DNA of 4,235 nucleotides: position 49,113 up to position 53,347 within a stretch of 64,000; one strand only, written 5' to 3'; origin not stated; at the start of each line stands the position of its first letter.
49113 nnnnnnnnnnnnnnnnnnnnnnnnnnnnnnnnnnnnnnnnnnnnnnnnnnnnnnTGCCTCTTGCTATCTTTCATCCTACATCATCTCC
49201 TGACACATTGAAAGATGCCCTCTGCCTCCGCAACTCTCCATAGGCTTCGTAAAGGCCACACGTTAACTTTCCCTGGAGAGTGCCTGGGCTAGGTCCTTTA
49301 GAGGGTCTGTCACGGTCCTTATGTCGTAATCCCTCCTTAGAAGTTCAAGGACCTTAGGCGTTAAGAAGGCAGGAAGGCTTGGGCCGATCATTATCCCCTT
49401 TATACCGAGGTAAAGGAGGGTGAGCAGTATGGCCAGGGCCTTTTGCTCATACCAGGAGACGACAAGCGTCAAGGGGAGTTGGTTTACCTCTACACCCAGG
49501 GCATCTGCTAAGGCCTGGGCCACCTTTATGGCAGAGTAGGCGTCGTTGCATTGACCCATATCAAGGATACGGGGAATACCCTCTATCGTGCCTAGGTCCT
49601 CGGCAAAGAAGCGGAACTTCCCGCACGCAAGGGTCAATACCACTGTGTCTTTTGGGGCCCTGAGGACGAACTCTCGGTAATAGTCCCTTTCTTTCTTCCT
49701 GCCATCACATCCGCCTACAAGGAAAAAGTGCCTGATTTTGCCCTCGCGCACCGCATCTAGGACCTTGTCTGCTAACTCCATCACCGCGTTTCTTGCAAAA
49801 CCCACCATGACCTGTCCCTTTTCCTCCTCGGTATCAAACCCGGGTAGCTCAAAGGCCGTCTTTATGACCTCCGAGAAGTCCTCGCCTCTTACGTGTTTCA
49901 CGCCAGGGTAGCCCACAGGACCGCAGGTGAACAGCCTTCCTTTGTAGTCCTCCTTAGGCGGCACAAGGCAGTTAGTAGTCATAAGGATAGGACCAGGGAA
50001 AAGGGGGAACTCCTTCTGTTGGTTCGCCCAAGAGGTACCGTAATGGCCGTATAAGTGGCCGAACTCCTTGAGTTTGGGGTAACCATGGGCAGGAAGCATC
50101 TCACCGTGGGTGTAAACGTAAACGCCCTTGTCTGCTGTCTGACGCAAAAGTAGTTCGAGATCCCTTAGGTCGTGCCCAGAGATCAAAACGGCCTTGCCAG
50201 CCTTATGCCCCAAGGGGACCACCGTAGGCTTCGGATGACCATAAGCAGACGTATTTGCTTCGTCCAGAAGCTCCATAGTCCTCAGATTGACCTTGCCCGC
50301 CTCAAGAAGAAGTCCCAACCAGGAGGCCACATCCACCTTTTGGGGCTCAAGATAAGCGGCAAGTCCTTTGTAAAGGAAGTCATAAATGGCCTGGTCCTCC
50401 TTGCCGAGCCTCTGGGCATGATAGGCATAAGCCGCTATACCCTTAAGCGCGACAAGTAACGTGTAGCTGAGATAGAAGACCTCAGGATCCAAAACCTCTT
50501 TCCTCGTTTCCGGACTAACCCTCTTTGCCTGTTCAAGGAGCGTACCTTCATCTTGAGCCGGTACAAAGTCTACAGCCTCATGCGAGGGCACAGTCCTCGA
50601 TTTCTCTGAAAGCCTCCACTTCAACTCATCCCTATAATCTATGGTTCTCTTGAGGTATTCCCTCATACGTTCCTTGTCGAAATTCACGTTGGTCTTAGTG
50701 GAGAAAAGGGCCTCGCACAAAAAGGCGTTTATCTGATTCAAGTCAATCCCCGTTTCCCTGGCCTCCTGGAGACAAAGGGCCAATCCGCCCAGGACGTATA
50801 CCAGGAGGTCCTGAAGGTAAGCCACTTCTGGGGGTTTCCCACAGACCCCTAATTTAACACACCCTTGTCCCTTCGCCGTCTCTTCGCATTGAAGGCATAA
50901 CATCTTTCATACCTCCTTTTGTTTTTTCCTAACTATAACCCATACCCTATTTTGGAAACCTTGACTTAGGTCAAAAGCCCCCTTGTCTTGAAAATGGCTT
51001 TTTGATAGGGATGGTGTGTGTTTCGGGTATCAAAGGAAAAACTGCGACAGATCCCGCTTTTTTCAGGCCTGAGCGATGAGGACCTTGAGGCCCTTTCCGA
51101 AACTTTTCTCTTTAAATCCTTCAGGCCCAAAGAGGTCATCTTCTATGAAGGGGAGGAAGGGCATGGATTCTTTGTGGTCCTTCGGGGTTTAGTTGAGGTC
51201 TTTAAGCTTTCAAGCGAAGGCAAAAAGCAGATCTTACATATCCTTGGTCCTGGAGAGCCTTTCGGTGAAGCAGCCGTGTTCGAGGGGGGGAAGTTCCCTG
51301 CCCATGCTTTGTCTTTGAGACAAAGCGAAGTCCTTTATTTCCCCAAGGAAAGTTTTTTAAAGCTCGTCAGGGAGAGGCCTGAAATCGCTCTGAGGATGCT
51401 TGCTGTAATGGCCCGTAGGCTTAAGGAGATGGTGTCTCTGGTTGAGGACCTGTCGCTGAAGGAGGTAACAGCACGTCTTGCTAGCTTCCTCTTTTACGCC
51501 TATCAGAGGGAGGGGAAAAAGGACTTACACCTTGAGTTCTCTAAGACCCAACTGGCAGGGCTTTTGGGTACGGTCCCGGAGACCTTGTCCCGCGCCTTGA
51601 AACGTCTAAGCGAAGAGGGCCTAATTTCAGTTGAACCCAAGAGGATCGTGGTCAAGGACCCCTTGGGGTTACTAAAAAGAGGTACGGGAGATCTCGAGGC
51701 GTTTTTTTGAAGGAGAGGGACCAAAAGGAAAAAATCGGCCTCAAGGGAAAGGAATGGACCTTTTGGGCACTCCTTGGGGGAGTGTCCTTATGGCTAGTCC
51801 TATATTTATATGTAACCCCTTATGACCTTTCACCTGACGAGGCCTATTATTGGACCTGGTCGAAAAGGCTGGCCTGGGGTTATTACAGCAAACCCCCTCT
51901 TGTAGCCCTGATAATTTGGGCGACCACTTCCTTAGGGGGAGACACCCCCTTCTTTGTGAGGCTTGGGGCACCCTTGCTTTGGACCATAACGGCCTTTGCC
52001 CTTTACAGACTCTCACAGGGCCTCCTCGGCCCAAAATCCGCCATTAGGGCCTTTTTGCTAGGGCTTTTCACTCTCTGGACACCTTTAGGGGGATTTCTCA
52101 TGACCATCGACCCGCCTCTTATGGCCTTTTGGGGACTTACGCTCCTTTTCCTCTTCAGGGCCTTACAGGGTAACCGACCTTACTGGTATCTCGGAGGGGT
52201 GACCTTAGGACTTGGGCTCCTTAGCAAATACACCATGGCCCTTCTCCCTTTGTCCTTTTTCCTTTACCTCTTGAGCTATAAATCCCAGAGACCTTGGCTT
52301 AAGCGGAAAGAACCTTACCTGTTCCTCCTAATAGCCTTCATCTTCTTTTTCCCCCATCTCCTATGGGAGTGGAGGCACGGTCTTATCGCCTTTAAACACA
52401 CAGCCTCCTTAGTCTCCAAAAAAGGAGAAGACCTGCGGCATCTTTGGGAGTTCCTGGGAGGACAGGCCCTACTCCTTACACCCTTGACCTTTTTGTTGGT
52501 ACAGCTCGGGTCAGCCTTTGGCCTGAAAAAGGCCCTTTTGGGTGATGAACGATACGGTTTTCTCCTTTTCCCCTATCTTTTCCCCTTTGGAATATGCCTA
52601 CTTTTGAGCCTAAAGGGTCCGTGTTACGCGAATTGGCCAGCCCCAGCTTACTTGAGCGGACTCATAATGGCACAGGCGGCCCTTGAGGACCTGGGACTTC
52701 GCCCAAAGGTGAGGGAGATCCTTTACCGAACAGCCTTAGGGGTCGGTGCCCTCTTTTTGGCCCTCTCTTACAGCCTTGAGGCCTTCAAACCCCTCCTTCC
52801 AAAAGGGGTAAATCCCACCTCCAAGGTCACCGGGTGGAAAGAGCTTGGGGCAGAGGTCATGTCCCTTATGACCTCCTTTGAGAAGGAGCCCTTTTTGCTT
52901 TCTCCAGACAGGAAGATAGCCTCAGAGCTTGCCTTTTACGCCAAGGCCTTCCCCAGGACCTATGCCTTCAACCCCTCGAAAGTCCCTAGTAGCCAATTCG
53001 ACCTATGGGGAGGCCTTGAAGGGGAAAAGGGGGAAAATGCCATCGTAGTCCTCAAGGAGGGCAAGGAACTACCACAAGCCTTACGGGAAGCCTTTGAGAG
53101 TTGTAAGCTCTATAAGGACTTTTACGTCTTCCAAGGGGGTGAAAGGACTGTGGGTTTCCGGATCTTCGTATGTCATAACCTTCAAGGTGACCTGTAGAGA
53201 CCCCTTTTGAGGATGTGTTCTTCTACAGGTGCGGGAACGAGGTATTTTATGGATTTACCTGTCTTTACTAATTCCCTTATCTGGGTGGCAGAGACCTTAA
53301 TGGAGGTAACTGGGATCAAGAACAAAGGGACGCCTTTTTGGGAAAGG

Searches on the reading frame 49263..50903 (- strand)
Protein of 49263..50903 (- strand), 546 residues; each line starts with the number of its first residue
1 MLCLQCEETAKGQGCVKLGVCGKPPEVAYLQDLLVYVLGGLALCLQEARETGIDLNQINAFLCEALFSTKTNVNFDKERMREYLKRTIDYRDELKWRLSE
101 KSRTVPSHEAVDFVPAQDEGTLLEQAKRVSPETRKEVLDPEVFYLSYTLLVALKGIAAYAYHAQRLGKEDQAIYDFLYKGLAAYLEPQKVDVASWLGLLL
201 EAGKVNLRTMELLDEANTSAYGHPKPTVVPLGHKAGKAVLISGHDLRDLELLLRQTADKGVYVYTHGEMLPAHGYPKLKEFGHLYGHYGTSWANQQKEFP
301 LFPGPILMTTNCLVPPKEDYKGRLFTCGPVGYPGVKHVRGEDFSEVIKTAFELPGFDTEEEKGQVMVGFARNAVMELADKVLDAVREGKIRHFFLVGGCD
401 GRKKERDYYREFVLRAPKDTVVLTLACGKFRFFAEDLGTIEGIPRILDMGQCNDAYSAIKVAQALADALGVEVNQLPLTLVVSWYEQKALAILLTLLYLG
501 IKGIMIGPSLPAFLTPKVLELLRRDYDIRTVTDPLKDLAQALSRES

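Call 75: search_protein_families(library=pfam, proteins=[window:49263-50903:-], max_evalue=1e-8)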
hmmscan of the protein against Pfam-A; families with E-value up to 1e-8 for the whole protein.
window:49263-50903:- (546 aa): 1 family
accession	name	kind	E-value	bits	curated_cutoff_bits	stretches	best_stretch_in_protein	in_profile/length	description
PF03063.25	Prismane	-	4.5e-151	504.4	27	1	1-538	1-512/513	Prismane/CO dehydrogenase family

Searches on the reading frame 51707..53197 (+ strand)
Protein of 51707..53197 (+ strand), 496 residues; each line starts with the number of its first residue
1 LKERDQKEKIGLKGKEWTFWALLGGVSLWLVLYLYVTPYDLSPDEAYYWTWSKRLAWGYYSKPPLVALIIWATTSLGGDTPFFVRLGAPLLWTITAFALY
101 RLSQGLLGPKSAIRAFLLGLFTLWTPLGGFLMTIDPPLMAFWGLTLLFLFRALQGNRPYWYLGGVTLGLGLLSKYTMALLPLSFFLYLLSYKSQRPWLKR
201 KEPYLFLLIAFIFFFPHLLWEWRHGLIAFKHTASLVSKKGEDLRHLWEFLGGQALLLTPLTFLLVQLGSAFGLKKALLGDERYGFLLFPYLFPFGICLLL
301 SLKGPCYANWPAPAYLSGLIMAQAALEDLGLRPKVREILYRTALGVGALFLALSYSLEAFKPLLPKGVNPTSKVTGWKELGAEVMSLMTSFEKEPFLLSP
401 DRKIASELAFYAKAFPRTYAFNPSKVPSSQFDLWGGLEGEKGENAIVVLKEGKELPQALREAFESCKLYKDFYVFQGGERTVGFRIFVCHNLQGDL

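Call 75: search_protein_families(library=pfam, proteins=[window:51707-53197:+], max_evalue=1e-8)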
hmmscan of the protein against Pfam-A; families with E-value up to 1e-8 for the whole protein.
window:51707-53197:+ (496 aa): 1 family
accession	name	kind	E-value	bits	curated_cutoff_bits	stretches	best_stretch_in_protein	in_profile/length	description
PF13231.12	PMT_2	-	2.6e-33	115.9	26.1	1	61-220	1-160/160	Dolichyl-phosphate-mannose-protein mannosyltransferase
